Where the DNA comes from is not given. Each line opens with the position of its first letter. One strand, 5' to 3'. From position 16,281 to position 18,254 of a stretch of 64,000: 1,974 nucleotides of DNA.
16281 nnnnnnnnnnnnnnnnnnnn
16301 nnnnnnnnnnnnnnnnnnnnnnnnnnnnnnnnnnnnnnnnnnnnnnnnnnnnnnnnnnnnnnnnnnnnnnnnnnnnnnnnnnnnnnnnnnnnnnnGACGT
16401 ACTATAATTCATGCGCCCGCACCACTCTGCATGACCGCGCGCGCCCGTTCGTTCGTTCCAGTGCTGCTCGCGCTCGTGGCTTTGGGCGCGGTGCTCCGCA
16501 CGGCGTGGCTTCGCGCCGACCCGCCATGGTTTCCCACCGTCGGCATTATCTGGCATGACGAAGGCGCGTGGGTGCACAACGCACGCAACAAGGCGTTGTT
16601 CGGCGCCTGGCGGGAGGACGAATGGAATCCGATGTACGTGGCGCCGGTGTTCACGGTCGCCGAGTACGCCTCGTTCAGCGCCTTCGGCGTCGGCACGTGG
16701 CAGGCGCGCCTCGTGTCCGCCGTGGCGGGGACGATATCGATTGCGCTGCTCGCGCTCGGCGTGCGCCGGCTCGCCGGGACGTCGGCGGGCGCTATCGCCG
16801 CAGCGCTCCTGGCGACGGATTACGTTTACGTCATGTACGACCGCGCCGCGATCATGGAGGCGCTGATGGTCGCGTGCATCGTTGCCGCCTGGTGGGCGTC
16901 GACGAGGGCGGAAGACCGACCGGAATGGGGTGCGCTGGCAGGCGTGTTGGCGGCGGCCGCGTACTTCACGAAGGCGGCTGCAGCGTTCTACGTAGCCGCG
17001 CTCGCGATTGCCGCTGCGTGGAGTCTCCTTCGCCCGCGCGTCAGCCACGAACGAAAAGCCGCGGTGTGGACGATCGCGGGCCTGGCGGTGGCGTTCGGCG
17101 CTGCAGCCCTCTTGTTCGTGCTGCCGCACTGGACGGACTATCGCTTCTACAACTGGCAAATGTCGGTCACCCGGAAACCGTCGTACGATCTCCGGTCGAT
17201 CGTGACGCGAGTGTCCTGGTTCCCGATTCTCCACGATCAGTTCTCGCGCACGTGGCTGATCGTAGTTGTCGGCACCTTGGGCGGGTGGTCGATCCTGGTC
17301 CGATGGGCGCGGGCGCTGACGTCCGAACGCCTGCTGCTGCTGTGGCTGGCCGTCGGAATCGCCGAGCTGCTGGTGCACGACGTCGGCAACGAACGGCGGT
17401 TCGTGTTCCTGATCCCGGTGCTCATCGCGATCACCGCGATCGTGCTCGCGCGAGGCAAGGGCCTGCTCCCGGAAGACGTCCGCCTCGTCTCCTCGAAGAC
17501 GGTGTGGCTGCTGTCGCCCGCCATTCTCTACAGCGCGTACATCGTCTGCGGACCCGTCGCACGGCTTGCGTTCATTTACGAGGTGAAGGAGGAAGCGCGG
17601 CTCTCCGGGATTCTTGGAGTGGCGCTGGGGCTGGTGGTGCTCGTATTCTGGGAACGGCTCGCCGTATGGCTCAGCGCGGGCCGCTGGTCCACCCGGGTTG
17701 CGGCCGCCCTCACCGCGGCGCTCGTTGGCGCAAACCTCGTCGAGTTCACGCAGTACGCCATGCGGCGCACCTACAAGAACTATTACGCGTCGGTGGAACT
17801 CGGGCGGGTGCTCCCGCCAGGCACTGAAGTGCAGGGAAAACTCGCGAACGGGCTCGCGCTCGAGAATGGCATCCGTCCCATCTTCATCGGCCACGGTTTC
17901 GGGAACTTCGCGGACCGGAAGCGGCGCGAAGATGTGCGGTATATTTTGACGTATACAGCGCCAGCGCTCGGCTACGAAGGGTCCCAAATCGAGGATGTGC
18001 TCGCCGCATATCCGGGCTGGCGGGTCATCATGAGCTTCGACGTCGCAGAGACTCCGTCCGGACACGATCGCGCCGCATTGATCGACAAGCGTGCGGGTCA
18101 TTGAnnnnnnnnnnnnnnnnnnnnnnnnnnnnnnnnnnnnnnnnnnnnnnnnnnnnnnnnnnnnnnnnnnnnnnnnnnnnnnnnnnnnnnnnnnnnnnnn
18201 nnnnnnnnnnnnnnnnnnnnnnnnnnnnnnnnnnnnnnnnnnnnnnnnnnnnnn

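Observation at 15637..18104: Divergent Ppm1/Dpm1-like synthase and GT39/PMT-like transferase: a candidate periplasmic protein O-glycosylation core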

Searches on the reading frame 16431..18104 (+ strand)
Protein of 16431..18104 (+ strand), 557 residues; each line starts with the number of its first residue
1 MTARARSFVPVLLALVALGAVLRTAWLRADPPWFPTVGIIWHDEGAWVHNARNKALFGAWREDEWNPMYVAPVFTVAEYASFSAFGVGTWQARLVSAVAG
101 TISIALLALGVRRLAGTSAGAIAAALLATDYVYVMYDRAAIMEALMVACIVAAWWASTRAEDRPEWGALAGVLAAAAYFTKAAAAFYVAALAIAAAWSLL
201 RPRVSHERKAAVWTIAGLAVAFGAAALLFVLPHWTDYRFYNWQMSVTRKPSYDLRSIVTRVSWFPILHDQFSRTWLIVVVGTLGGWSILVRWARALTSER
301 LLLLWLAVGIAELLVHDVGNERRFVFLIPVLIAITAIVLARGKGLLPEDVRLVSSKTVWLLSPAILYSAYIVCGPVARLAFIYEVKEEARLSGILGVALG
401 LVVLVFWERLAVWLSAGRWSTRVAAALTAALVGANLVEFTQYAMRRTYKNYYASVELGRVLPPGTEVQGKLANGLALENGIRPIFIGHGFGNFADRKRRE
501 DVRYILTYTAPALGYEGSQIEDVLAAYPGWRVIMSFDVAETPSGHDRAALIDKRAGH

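Call 3: search_protein_families(library=pfam, proteins=[window:16431-18104:+], max_evalue=0.01)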
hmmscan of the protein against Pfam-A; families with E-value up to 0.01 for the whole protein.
window:16431-18104:+ (557 aa): 2 families
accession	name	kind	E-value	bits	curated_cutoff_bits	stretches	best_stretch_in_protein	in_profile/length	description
PF13231.12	PMT_2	-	6e-16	59.5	26.1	1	79-219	11-152/160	Dolichyl-phosphate-mannose-protein mannosyltransferase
PF01734.28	Patatin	-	0.0073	17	27.7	0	88-131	10-48/191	Patatin-like phospholipase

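Call 4: search_protein_families(library=ncbifam, proteins=[window:16431-18104:+], max_evalue=0.01)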
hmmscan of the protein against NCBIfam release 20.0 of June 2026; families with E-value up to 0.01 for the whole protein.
window:16431-18104:+ (557 aa): 0 families

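Call 6: search_solved_structures(query=window:16431-18104:+, max_evalue=1, show_alignments=3)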
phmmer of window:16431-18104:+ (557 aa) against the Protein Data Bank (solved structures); distinct sequences matched with E-value up to 1: 0.
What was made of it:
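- Tried and rejected: PDB by single sequence. phmmer of the GT-C found nothing at E<=1 (call 6).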

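Call 7: find_homologous_proteins(query=window:16431-18104:+, max_evalue=0.001)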
Query window:16431-18104:+ (557 aa): 1862 proteins with E <= 0.001 among 8000 candidates; the best 120 are listed.
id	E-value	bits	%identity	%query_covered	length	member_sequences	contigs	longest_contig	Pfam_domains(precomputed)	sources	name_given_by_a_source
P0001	0.0e+0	1151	94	100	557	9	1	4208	PF13231.13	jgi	jgi:4-amino-4-deoxy-L-arabinose transferase-like glycosyltransferase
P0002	0.0e+0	1111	90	100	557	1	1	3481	PF02366.25,PF13231.13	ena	-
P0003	0.0e+0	1111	90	100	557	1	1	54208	PF02366.25,PF13231.13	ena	-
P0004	0.0e+0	1026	82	99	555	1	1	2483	PF02366.25,PF13231.13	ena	-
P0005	0.0e+0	1023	82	99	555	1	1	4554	PF02366.25,PF13231.13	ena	-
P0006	0.0e+0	1022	82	100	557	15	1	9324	PF02366.25,PF13231.13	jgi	jgi:hypothetical protein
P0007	0.0e+0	1019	82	100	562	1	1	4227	PF02366.25,PF13231.13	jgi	jgi:4-amino-4-deoxy-L-arabinose transferase-like glycosyltransferase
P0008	0.0e+0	1017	83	96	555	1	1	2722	PF02366.25,PF13231.13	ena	-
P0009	3.8e-294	995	82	95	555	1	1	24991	PF02366.25,PF13231.13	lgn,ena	-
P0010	5.4e-291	984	80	99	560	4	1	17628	PF02366.25,PF13231.13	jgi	jgi:4-amino-4-deoxy-L-arabinose transferase-like glycosyltransferase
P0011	1.8e-289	979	78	100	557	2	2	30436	PF13231.13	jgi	jgi:4-amino-4-deoxy-L-arabinose transferase-like glycosyltransferase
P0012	6.1e-289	977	79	99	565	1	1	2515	PF02366.25,PF13231.13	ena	-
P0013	1.6e-286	969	79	99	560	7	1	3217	PF13231.13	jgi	-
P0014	1.9e-283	959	74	100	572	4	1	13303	PF02366.25,PF13231.13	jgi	jgi:hypothetical protein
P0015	7.7e-282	954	77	99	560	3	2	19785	PF02366.25,PF13231.13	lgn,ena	-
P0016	1.1e-281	953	77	99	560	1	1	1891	PF02366.25,PF13231.13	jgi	jgi:4-amino-4-deoxy-L-arabinose transferase-like glycosyltransferase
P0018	3.1e-236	803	67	97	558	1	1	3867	PF02366.25,PF13231.13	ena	-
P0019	3.7e-234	797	66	100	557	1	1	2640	PF02366.25,PF13231.13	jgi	jgi:4-amino-4-deoxy-L-arabinose transferase-like glycosyltransferase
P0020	6.2e-234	796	63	99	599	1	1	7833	PF02366.25,PF13231.13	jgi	jgi:4-amino-4-deoxy-L-arabinose transferase-like glycosyltransferase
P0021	2.0e-233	794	65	98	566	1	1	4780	PF02366.25,PF13231.13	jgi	jgi:4-amino-4-deoxy-L-arabinose transferase-like glycosyltransferase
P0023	8.9e-232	789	66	98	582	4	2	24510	PF02366.25,PF13231.13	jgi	jgi:4-amino-4-deoxy-L-arabinose transferase-like glycosyltransferase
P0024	8.3e-231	785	65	99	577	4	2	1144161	PF02366.25,PF13231.13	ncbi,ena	-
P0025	4.6e-230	783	66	94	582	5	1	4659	PF02366.25,PF13231.13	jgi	jgi:4-amino-4-deoxy-L-arabinose transferase-like glycosyltransferase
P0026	7.7e-230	782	63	99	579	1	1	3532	PF02366.25,PF13231.13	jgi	jgi:4-amino-4-deoxy-L-arabinose transferase-like glycosyltransferase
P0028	3.3e-229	780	63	99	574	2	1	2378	PF02366.25,PF13231.13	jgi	-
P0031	1.3e-228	778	64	96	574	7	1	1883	PF02366.25,PF13231.13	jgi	jgi:4-amino-4-deoxy-L-arabinose transferase-like glycosyltransferase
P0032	9.0e-228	775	66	99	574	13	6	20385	PF02366.25,PF13231.13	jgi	jgi:4-amino-4-deoxy-L-arabinose transferase-like glycosyltransferase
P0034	3.9e-227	773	65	95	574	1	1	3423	PF02366.25,PF13231.13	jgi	jgi:hypothetical protein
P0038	1.4e-225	768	66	95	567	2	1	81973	PF02366.25,PF13231.13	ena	-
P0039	1.7e-225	768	64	99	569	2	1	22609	PF02366.25,PF13231.13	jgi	-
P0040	2.2e-225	768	64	100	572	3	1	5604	PF02366.25,PF13231.13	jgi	-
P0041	3.5e-225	767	65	99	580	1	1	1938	PF02366.25,PF13231.13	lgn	-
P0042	4.9e-225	766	64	96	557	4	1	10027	PF02366.25,PF13231.13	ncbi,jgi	-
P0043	5.2e-225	766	64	95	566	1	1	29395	PF02366.25,PF13231.13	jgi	jgi:4-amino-4-deoxy-L-arabinose transferase-like glycosyltransferase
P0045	1.7e-224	765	64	96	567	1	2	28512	PF02366.25,PF13231.13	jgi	jgi:4-amino-4-deoxy-L-arabinose transferase-like glycosyltransferase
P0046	6.2e-224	763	63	99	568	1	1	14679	PF02366.25,PF13231.13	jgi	jgi:4-amino-4-deoxy-L-arabinose transferase-like glycosyltransferase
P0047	3.1e-223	760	63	99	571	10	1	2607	PF02366.25,PF13231.13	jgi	-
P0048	7.0e-223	759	63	99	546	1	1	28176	PF02366.25,PF13231.13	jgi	jgi:4-amino-4-deoxy-L-arabinose transferase-like glycosyltransferase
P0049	1.1e-222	759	63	99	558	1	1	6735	PF02366.25,PF13231.13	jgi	jgi:4-amino-4-deoxy-L-arabinose transferase-like glycosyltransferase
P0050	5.4e-222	756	64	99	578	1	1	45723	PF02366.25,PF13231.13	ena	-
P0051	6.8e-222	756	62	99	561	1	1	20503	PF02366.25,PF13231.13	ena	-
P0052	4.2e-221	753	62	95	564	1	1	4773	PF02366.25,PF13231.13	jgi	jgi:4-amino-4-deoxy-L-arabinose transferase-like glycosyltransferase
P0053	1.2e-220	752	62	99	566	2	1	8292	PF02366.25,PF13231.13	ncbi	ncbi:MAG: ArnT family glycosyltransferase [Vicinamibacterales bacterium]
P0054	1.5e-220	752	64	95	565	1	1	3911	PF02366.25,PF13231.13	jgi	jgi:4-amino-4-deoxy-L-arabinose transferase-like glycosyltransferase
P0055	2.8e-220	751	62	99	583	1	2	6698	PF02366.25,PF13231.13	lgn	-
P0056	5.2e-220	750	64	96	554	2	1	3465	PF02366.25,PF13231.13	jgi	-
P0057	6.1e-220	750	64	96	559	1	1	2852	PF02366.25,PF13231.13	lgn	-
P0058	8.2e-220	749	62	99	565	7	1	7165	PF02366.25,PF13231.13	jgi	jgi:4-amino-4-deoxy-L-arabinose transferase-like glycosyltransferase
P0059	1.5e-219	748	62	99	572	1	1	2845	PF02366.25,PF13231.13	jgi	jgi:dolichyl-phosphate-mannose-protein mannosyltransferase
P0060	1.8e-219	748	64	96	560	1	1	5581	PF02366.25,PF13231.13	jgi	jgi:4-amino-4-deoxy-L-arabinose transferase-like glycosyltransferase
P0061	2.6e-219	747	64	95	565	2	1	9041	PF02366.25,PF13231.13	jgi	jgi:hypothetical protein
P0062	3.8e-219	747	64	99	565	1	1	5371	PF02366.25,PF13231.13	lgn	-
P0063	4.5e-219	747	61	99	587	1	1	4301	PF02366.25,PF13231.13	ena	-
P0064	4.8e-219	747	64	95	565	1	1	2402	PF02366.25,PF13231.13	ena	-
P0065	6.5e-219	746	63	95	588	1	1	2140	PF02366.25,PF13231.13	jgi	jgi:4-amino-4-deoxy-L-arabinose transferase-like glycosyltransferase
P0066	7.3e-219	746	62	96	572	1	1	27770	PF02366.25,PF13231.13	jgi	jgi:4-amino-4-deoxy-L-arabinose transferase-like glycosyltransferase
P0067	1.0e-218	746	64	99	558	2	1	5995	PF02366.25,PF13231.13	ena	-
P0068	2.5e-218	744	63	95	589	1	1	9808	PF02366.25,PF13231.13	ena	-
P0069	2.5e-218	744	63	99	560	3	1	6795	PF02366.25,PF13231.13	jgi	-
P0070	3.2e-218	744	64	95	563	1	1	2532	PF02366.25,PF13231.13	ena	-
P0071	3.4e-218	744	62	99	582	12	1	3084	PF02366.25,PF13231.13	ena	-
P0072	3.4e-218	744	61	99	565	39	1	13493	PF02366.25,PF13231.13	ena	-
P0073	3.4e-218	744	62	99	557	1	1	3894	PF02366.25,PF13231.13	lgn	-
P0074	3.4e-218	744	58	99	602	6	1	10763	PF02366.25,PF13231.13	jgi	jgi:hypothetical protein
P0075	5.1e-218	743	64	96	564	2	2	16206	PF02366.25,PF13231.13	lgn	-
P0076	5.2e-218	743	61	99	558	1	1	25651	PF02366.25,PF13231.13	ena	-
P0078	9.1e-218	742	64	95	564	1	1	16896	PF02366.25,PF13231.13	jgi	jgi:4-amino-4-deoxy-L-arabinose transferase-like glycosyltransferase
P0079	1.1e-217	742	63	95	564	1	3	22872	PF02366.25,PF13231.13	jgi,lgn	jgi:4-amino-4-deoxy-L-arabinose transferase-like glycosyltransferase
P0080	1.3e-217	742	63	95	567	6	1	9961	PF02366.25,PF13231.13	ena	-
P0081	1.3e-217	742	62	99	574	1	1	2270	PF02366.25,PF13231.13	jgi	jgi:4-amino-4-deoxy-L-arabinose transferase-like glycosyltransferase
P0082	1.4e-217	742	64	93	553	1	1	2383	PF02366.25,PF13231.13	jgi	jgi:hypothetical protein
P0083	1.5e-217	742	63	99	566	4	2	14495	PF02366.25,PF13231.13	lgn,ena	-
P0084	2.6e-217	741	62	99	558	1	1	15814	PF02366.25,PF13231.13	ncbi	-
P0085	3.1e-217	741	64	95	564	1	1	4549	PF02366.25,PF13231.13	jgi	jgi:4-amino-4-deoxy-L-arabinose transferase-like glycosyltransferase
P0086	3.2e-217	741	62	99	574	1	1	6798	PF02366.25,PF13231.13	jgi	jgi:Dolichyl-phosphate-mannose-protein mannosyltransferase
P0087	3.3e-217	741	63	95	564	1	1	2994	PF02366.25,PF13231.13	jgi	jgi:4-amino-4-deoxy-L-arabinose transferase-like glycosyltransferase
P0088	3.8e-217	740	63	99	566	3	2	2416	PF02366.25,PF13231.13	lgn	-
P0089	3.9e-217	740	63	95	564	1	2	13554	PF02366.25,PF13231.13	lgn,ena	-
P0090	4.0e-217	740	62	99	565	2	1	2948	PF02366.25,PF13231.13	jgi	-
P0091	4.1e-217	740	63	95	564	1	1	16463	PF02366.25,PF13231.13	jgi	jgi:4-amino-4-deoxy-L-arabinose transferase-like glycosyltransferase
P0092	5.6e-217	740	63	95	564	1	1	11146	PF02366.25,PF13231.13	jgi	jgi:4-amino-4-deoxy-L-arabinose transferase-like glycosyltransferase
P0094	6.7e-217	740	63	95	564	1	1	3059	PF02366.25,PF13231.13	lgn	-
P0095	7.9e-217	739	63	95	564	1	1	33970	PF02366.25,PF13231.13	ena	-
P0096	7.9e-217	739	63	95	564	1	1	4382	PF02366.25,PF13231.13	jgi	jgi:4-amino-4-deoxy-L-arabinose transferase-like glycosyltransferase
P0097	9.5e-217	739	62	99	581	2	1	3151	PF02366.25,PF13231.13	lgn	-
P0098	9.5e-217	739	62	95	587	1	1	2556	PF02366.25,PF13231.13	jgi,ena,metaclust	metaclust:\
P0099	1.1e-216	739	61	99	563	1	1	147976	PF02366.25,PF13231.13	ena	-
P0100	1.1e-216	739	63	95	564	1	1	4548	PF02366.25,PF13231.13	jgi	jgi:4-amino-4-deoxy-L-arabinose transferase-like glycosyltransferase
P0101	1.2e-216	739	63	95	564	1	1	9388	PF02366.25,PF13231.13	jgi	jgi:4-amino-4-deoxy-L-arabinose transferase-like glycosyltransferase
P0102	1.3e-216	739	61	99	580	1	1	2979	PF02366.25,PF13231.13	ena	-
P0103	1.5e-216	738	63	95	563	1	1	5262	PF02366.25,PF13231.13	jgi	jgi:4-amino-4-deoxy-L-arabinose transferase-like glycosyltransferase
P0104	2.3e-216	738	61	95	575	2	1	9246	PF02366.25,PF13231.13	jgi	jgi:hypothetical protein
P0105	2.4e-216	738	63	95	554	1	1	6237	PF02366.25,PF13231.13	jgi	jgi:4-amino-4-deoxy-L-arabinose transferase-like glycosyltransferase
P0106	2.7e-216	738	60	99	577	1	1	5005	PF02366.25,PF13231.13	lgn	-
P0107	3.4e-216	737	61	99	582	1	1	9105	PF02366.25,PF13231.13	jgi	jgi:hypothetical protein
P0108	4.1e-216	737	62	99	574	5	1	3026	PF02366.25,PF13231.13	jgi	jgi:hypothetical protein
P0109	4.3e-216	737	60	99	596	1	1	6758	PF02366.25,PF13231.13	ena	-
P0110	6.9e-216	736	63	95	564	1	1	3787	PF02366.25,PF13231.13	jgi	jgi:4-amino-4-deoxy-L-arabinose transferase-like glycosyltransferase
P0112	9.0e-216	736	63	95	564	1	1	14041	PF02366.25,PF13231.13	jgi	jgi:4-amino-4-deoxy-L-arabinose transferase-like glycosyltransferase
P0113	9.0e-216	736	61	99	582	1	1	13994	PF02366.25,PF13231.13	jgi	jgi:Dolichyl-phosphate-mannose-protein mannosyltransferase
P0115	3.3e-215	734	63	96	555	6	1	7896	PF02366.25,PF13231.13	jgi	jgi:hypothetical protein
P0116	3.3e-215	734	63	95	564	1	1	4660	PF02366.25,PF13231.13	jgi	jgi:4-amino-4-deoxy-L-arabinose transferase-like glycosyltransferase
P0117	3.8e-215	734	63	95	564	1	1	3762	PF02366.25,PF13231.13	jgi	jgi:4-amino-4-deoxy-L-arabinose transferase-like glycosyltransferase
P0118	4.3e-215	734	60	99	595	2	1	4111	PF02366.25,PF13231.13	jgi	jgi:hypothetical protein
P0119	4.5e-215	734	62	96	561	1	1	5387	PF02366.25,PF13231.13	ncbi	-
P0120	5.6e-215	733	62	95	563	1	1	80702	PF02366.25,PF13231.13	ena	-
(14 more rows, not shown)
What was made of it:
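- Sources label the family as ArnT-like (call 7).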

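Call 8: find_encoding_contigs(protein=P0024, flank=10000, max_places=3)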
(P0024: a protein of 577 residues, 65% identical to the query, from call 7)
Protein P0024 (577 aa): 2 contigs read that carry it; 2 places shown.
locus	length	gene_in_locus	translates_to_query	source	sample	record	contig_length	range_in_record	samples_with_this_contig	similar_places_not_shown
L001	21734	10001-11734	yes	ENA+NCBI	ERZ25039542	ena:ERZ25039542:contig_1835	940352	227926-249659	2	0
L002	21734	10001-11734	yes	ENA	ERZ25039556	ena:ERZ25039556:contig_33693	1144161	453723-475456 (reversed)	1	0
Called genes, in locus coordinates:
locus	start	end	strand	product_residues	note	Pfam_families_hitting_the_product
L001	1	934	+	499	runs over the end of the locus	PF02310:B12-binding, PF04055:Radical_SAM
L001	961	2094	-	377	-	PF02985:HEAT (faint), PF03130:HEAT_PBS (faint), PF13646:HEAT_2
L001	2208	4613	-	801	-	-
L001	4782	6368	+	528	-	PF13231:PMT_2 (weak)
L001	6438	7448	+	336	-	PF05050:Methyltransf_21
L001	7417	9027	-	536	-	PF01943:Polysacc_synt, PF13440:Polysacc_synt_3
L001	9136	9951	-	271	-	PF00535:Glycos_transf_2, PF13641:Glyco_tranf_2_3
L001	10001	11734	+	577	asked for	PF02366:PMT, PF13231:PMT_2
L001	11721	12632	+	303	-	PF01209:Ubie_methyltran, PF03141:Methyltransf_29 (weak), PF13489:Methyltransf_23, PF13847:Methyltransf_31, PF08241:Methyltransf_11, PF08242:Methyltransf_12, PF13649:Methyltransf_25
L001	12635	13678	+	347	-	PF13527:Acetyltransf_9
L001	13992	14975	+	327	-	-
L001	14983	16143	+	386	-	PF13439:Glyco_transf_4, PF13579:Glyco_trans_4_4, PF20706:GT4-conflict, PF00534:Glycos_transf_1, PF13692:Glyco_trans_1_4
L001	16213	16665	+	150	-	PF09424:YqeY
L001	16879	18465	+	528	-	PF03023:MurJ, PF13440:Polysacc_synt_3 (weak), PF01554:MatE (weak)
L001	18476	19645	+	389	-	PF07690:MFS_1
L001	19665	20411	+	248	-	PF08551:DUF1751, PF01694:Rhomboid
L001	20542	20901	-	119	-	PF00190:Cupin_1 (weak), PF07883:Cupin_2, PF02311:AraC_binding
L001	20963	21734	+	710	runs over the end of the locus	PF00676:E1_dh, PF00456:Transketolase_N (faint), PF02779:Transket_pyr, PF02780:Transketolase_C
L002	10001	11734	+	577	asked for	PF02366:PMT, PF13231:PMT_2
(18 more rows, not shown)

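Call 9: find_encoding_contigs(protein=P0099, flank=10000, max_places=2)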
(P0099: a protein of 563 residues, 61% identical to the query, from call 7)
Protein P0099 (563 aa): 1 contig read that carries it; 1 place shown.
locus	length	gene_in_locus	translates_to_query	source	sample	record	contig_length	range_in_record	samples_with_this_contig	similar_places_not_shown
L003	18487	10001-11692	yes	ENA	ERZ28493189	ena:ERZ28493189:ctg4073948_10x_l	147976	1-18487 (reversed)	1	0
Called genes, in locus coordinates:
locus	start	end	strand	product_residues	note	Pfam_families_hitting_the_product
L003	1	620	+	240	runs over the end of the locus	-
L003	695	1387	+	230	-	PF05148:Methyltransf_8 (weak), PF13489:Methyltransf_23, PF07021:MetW (weak), PF13847:Methyltransf_31 (faint), PF08241:Methyltransf_11, PF08242:Methyltransf_12 (weak), PF13649:Methyltransf_25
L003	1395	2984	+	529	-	PF01943:Polysacc_synt, PF13440:Polysacc_synt_3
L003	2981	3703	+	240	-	PF02366:PMT (weak)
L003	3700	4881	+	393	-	-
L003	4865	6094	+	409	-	PF04055:Radical_SAM, PF13353:Fer4_12 (weak), PF13186:SPASM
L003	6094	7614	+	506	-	PF02310:B12-binding, PF04055:Radical_SAM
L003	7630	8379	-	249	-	PF13641:Glyco_tranf_2_3, PF00535:Glycos_transf_2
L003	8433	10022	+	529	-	-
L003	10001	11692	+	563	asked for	PF02366:PMT, PF13231:PMT_2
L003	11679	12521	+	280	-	PF01209:Ubie_methyltran, PF03141:Methyltransf_29 (weak), PF13489:Methyltransf_23, PF13847:Methyltransf_31, PF08241:Methyltransf_11, PF08242:Methyltransf_12, PF13649:Methyltransf_25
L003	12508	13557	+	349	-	PF13527:Acetyltransf_9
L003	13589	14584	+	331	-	PF01522:Polysacc_deac_1 (weak)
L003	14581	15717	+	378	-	PF13439:Glyco_transf_4, PF13579:Glyco_trans_4_4, PF20706:GT4-conflict (weak), PF00534:Glycos_transf_1, PF13692:Glyco_trans_1_4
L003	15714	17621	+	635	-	-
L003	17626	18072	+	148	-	PF09424:YqeY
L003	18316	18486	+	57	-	?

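Call 10: find_encoding_contigs(protein=P0003, flank=10000, max_places=2)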
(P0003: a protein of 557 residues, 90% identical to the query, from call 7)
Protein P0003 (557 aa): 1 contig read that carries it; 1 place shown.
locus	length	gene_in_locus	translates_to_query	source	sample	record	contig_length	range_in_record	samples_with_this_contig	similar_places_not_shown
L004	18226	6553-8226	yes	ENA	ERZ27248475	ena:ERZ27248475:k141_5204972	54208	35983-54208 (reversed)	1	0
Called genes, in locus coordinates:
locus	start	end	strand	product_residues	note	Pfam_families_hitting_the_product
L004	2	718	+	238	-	?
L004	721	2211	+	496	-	PF02310:B12-binding (weak), PF04055:Radical_SAM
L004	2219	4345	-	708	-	-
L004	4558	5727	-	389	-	PF02985:HEAT (faint), PF13646:HEAT_2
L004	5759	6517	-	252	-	PF13641:Glyco_tranf_2_3, PF00535:Glycos_transf_2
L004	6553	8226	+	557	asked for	PF02366:PMT, PF13231:PMT_2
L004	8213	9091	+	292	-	PF01209:Ubie_methyltran, PF03141:Methyltransf_29 (weak), PF13489:Methyltransf_23, PF13847:Methyltransf_31, PF08241:Methyltransf_11, PF08242:Methyltransf_12, PF13649:Methyltransf_25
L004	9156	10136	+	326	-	PF13527:Acetyltransf_9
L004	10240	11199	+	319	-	-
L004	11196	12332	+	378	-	PF13439:Glyco_transf_4, PF20706:GT4-conflict, PF00534:Glycos_transf_1, PF13692:Glyco_trans_1_4, PF13524:Glyco_trans_1_2 (faint)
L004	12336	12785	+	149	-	PF09424:YqeY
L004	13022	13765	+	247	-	PF08551:DUF1751, PF01694:Rhomboid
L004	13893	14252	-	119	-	PF00190:Cupin_1 (weak), PF07883:Cupin_2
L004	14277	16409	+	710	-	PF00676:E1_dh, PF02779:Transket_pyr, PF02780:Transketolase_C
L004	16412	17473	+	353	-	-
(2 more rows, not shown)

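Call 22: search_protein_representatives(protein=window:16431-18104:+)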
Query: 557 residues. Proteins with E-value up to 0.001 (for the whole library): 2165; up to 1e-10: 945; up to 1e-30: 153. The best 150 are listed.
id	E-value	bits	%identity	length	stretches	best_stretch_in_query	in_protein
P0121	1.3e-152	525.7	49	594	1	5-554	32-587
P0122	2.5e-139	481.8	47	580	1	8-553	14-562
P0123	3.1e-129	448.4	48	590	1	4-553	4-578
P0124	3.1e-126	438.6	52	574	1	12-440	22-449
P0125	1.3e-121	423.3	52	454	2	198-553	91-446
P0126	2.4e-109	382.8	53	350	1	214-554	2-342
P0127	7.1e-104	364.8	52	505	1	7-342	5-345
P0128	9.6e-103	361.0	61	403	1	9-295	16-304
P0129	1.4e-90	320.9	50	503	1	9-331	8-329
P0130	1.5e-89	317.5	55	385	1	135-451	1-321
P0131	2.7e-86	306.7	50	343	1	227-554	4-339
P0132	4.6e-86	306.0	46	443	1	146-554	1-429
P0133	7.0e-86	305.4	47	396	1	5-351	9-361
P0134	7.2e-82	292.1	46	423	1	146-553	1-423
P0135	1.1e-81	291.5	56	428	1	12-312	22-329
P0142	8.8e-72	258.8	30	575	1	6-528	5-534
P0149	2.3e-67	244.2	33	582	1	11-554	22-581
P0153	3.1e-66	240.5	32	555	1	8-553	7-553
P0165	4.1e-57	210.4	35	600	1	13-495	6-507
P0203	2.2e-43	165.1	34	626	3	1-294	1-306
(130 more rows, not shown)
